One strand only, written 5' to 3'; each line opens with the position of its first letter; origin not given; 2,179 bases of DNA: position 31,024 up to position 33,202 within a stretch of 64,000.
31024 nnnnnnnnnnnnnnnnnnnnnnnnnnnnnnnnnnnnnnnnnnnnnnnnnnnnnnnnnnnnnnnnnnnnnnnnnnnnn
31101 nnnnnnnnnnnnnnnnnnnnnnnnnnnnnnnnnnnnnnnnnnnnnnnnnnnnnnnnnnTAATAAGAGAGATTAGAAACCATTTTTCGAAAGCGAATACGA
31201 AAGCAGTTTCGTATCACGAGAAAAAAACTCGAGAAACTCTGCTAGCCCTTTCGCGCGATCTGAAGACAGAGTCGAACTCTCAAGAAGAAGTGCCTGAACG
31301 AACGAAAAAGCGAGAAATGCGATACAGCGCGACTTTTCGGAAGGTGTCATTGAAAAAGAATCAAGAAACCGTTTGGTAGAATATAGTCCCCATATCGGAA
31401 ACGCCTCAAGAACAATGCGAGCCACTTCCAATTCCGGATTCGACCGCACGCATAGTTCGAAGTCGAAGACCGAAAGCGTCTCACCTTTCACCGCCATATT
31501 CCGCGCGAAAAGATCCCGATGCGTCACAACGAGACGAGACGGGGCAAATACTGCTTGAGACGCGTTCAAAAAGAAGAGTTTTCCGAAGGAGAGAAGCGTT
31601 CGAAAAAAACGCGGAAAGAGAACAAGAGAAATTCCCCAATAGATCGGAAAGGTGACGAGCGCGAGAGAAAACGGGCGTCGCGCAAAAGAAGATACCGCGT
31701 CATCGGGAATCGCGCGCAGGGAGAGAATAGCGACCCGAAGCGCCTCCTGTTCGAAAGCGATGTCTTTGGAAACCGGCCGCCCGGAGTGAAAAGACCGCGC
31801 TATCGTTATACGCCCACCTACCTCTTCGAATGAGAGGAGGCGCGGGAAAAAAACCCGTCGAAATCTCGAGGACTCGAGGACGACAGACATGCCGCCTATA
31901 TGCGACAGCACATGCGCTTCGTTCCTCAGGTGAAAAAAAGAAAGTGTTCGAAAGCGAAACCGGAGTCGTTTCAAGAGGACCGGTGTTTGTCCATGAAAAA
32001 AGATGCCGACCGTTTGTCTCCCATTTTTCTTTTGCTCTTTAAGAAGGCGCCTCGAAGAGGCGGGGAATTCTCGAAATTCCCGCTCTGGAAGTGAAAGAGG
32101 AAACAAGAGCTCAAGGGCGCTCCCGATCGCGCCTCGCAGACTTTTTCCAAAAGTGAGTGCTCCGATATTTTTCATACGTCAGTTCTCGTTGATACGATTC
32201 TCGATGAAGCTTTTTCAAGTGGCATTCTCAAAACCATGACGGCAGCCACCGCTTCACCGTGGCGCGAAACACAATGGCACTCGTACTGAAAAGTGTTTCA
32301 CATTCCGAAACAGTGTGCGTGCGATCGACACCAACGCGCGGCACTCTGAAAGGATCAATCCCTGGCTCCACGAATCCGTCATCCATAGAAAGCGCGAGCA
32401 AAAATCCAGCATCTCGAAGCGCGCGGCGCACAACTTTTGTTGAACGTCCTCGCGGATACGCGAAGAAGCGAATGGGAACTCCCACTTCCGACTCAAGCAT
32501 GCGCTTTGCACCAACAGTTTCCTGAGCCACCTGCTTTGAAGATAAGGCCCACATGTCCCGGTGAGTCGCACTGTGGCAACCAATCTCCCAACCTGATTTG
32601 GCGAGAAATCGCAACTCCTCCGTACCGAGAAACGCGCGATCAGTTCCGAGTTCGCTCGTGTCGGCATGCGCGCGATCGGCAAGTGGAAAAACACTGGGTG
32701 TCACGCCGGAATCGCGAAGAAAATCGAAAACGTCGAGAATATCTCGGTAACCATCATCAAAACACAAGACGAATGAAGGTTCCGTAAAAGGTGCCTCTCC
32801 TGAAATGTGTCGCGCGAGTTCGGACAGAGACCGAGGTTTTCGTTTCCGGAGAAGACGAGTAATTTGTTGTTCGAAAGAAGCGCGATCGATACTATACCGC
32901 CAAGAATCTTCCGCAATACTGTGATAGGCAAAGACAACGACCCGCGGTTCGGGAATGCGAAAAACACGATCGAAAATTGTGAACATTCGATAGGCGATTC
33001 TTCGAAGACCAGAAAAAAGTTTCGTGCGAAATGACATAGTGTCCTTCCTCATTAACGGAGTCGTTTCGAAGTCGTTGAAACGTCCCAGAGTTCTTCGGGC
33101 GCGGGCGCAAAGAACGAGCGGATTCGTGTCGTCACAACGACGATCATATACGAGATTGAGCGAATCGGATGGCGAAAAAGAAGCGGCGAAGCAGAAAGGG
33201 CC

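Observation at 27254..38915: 11.6-kb co-directional surface-glycan operon: giant synthase, GT2, CE4 deacetylase, kinase-fold phosphotransferase, two GT-C-like membrane proteins, DUF1361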

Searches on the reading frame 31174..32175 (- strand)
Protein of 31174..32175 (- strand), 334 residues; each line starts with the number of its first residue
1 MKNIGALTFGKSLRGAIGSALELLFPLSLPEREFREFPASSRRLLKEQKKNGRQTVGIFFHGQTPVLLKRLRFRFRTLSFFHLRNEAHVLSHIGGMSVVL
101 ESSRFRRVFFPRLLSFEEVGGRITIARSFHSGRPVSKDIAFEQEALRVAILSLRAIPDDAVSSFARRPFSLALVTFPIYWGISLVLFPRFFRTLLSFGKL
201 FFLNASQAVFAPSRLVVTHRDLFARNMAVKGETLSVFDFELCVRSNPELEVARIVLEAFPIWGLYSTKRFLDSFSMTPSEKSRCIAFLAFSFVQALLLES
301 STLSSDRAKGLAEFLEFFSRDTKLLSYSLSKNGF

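Call 5: search_protein_families(library=pfam, proteins=[window:31174-32175:-], max_evalue=0.01)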
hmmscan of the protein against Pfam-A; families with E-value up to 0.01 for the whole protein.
window:31174-32175:- (334 aa): 1 family
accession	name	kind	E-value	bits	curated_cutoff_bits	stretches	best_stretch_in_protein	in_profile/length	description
PF01636.29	APH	-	8.9e-05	22.8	23.2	1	211-255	162-210/239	Phosphotransferase enzyme family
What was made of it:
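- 31171..32175 (-): APH/choline-kinase-fold phosphotransferase (334 aa) with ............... Accessory and fast-evolving. PF01636 at 22.8 bits against a cut-off of 23.2 (call 5).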

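Call 6: search_protein_families(library=ncbifam, proteins=[window:31174-32175:-], max_evalue=0.01)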
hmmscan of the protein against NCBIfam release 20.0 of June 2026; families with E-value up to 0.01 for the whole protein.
window:31174-32175:- (334 aa): 0 families

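Call 18: search_solved_structures(query=window:31174-32175:-, max_evalue=10)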
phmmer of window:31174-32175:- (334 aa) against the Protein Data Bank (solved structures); distinct sequences matched with E-value up to 10: 0.

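Call 54: search_protein_representatives(protein=window:31174-32175:-)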
Query: 334 residues. Proteins with E-value up to 0.001 (for the whole library): 114; up to 1e-10: 22; up to 1e-30: 1. The best 114 are listed.
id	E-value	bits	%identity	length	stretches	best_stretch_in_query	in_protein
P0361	9.0e-209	708.3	100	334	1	1-334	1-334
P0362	4.8e-18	81.9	26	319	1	18-301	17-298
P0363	9.3e-18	80.9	29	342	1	13-302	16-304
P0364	4.9e-17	78.5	26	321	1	7-312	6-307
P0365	3.5e-15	72.5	25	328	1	42-299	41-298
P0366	8.6e-15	71.2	27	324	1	63-297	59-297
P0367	2.2e-14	69.8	29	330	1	28-292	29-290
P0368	3.4e-14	69.2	26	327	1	18-292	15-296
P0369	4.0e-14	69.0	25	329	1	54-305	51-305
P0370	4.3e-14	68.9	27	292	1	52-325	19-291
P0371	5.6e-14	68.5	26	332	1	13-299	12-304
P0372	8.4e-14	67.9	25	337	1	46-301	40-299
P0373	9.7e-14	67.7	26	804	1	33-255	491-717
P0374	1.6e-13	67.0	27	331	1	43-297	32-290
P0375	1.6e-13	67.0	28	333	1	44-317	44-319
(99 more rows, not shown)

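Call 56: search_protein_families(library=pfam, alignment_id=A4, max_evalue=0.001)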
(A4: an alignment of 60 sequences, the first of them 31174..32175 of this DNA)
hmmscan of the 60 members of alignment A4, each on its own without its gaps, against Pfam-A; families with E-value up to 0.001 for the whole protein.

A. member 1, window:31174-32175:- (334 aa): 1 family
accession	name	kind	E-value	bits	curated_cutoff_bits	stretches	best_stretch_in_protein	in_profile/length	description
PF01636.29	APH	-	8.9e-05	22.8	23.2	1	211-255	162-210/239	Phosphotransferase enzyme family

B. families by the number of members that match (of 60 scanned): 23 families
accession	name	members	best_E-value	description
PF01636.29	APH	48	1.6e-11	Phosphotransferase enzyme family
PF01522.26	Polysacc_deac_1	19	2.9e-30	Polysaccharide deacetylase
PF01633.27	Choline_kinase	13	1.8e-06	Choline/ethanolamine kinase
PF10096.14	DUF2334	12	1.4e-07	Uncharacterized protein conserved in bacteria (DUF2334)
PF00069.31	Pkinase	9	1.7e-09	Protein kinase domain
PF00535.33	Glycos_transf_2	4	8.5e-19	Glycosyl transferase family 2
PF13641.12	Glyco_tranf_2_3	4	4.8e-15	Glycosyltransferase like family 2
PF03065.20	Glyco_hydro_57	4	6.8e-07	Glycosyl hydrolase family 57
PF07714.23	PK_Tyr_Ser-Thr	4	5e-05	Protein tyrosine and serine/threonine kinase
PF19974.5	TCAD9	4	0.00021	Ternary complex associated domain 9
PF00534.26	Glycos_transf_1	2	2e-27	Glycosyl transferases group 1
PF13692.12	Glyco_trans_1_4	2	6.9e-25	Glycosyl transferases group 1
PF20706.3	GT4-conflict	2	9.7e-15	Family 4 Glycosyltransferase in conflict systems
PF13439.12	Glyco_transf_4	2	7.7e-13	Glycosyltransferase Family 4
PF04229.20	GrpB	2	4.1e-08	GrpB protein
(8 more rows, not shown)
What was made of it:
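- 31171..32175 (-): 48 of 60 family members hit APH, and 19 of 60 are fused to CE4 (call 56).
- On APH / choline-kinase phosphotransferases (PF01636): 48 of 60 family representatives match at E <= 0.001, with a best E-value of 1.6e-11 (call 56).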

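Call 80: search_solved_structures(query=A4, max_evalue=0.01)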
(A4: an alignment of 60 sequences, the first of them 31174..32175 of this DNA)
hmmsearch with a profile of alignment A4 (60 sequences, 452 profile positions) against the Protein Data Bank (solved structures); distinct sequences matched with E-value up to 0.01: 176 (the best 60 are shown).
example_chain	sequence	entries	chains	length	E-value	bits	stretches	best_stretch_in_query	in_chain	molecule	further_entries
4eqm_A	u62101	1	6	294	2e-09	40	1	199-247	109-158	Protein kinase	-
9ymt_A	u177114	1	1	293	2.1e-09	40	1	199-247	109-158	Serine/Threonine Kinase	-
3c5i_A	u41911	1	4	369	2.4e-06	29.9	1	203-262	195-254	Choline kinase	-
5eak_A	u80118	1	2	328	2.6e-06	29.8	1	30-135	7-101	Serine/threonine-protein kinase MARK2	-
1zmu_A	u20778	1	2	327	2.7e-06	29.8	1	31-135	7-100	MAP/Microtubule affinity regulating kinase 2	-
2r0i_A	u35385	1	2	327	2.7e-06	29.8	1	31-135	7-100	Serine/threonine-protein kinase MARK2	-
1y8g_A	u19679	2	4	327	2.7e-06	29.8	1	31-135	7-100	MAP/Microtubule affinity-regulating kinase 2 | MAP/Microtubule affinity regulating kinase 2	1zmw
5kz7_A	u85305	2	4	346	3.2e-06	29.5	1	29-135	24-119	Serine/threonine-protein kinase MARK2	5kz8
2bkk_A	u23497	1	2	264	3.8e-06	29.3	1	214-276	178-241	AMINOGLYCOSIDE 3'-PHOSPHOTRANSFERASE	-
1l8t_A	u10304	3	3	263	4.8e-06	28.9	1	214-276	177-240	Aminoglycoside 3'-Phosphotransferase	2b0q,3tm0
1j7i_A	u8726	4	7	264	4.8e-06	28.9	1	214-276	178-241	AMINOGLYCOSIDE 3'-PHOSPHOTRANSFERASE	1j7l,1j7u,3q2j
5e8u_A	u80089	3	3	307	5.4e-06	28.8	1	219-295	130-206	TGF-beta receptor type-1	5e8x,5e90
3i0o_A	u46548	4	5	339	6.4e-06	28.5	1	218-256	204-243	Spectinomycin phosphotransferase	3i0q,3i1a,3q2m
2wzj_A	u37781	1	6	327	7.8e-06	28.2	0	31-135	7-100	SERINE/THREONINE-PROTEIN KINASE MARK2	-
1zmv_A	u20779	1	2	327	7.8e-06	28.2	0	31-135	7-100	MAP/Microtubule affinity regulating kinase 2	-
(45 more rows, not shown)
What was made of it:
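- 31171..32175 (-): The family profile matches 176 kinase sequences in the PDB (call 80).
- On APH / choline-kinase phosphotransferases (PF01636): The family profile matches both lobes of PDB kinases, E down to 2e-9 (call 80).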

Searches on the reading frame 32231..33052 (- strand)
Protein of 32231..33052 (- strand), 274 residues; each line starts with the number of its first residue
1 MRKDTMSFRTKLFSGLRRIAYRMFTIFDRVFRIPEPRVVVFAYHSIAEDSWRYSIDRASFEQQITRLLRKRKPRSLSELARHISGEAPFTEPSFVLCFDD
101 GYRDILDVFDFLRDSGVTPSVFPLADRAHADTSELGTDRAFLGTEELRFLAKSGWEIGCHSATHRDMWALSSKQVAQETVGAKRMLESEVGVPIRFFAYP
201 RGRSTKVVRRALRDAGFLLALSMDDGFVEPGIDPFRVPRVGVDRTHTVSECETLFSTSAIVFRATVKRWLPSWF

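Call 5: search_protein_families(library=pfam, proteins=[window:32231-33052:-], max_evalue=0.01)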
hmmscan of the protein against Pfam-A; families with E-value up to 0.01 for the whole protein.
window:32231-33052:- (274 aa): 1 family
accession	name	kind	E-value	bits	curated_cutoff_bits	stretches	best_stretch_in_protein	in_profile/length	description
PF01522.26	Polysacc_deac_1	-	1.7e-19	70.4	23.1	1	89-217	4-121/124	Polysaccharide deacetylase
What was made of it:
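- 32228..33052 (-): CE4 polysaccharide deacetylase (274 aa), predicted cytoplasmic. Accessory. PF01522 at 70.4 bits (call 5).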

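Call 6: search_protein_families(library=ncbifam, proteins=[window:32231-33052:-], max_evalue=0.01)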
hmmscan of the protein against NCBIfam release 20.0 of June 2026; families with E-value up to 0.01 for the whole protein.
window:32231-33052:- (274 aa): 8 families
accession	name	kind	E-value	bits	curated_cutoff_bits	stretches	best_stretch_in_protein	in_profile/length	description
TIGR03938.2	deacetyl_PgaB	equivalog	2.2e-09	36.1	321.9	2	38-162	3-143/621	poly-beta-1,6-N-acetyl-D-glucosamine N-deacetylase PgaB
NF050820.1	PolSacchBiosHfsH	equivalog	3.5e-09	36.7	400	1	142-246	81-184/249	oligosaccharide deacetylase HfsH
TIGR02764.1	spore_ybaN_pdaB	equivalog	5.6e-07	29.5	237.4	1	145-217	49-121/191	polysaccharide deacetylase family sporulation protein PdaB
TIGR02873.1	spore_ylxY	hypoth_equivalog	2e-06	27.3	391.5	1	149-210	132-194/268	probable sporulation protein, polysaccharide deacetylase family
NF011177.0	PRK14582.1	equivalog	1.3e-05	23.6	923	1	34-112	45-128/671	poly-beta-1,6-N-acetyl-D-glucosamine N-deacetylase PgaB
TIGR04243.1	nodulat_NodB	equivalog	4e-05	23.2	240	1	147-217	47-118/197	chitooligosaccharide deacetylase NodB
NF011176.0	PRK14581.1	equivalog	5.1e-05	21.6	1091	0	37-183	48-206/673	poly-beta-1,6-N-acetyl-D-glucosamine N-deacetylase PgaB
TIGR03933.1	PIA_icaB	equivalog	0.0051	16.3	248.35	0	53-244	33-231/245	intercellular adhesin biosynthesis polysaccharide N-deacetylase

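Call 10: find_encoding_contigs(protein=window:32231-33052:-, flank=10000, max_places=6)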
Protein window:32231-33052:- (274 aa): no gene with exactly this product is on record in the collection.
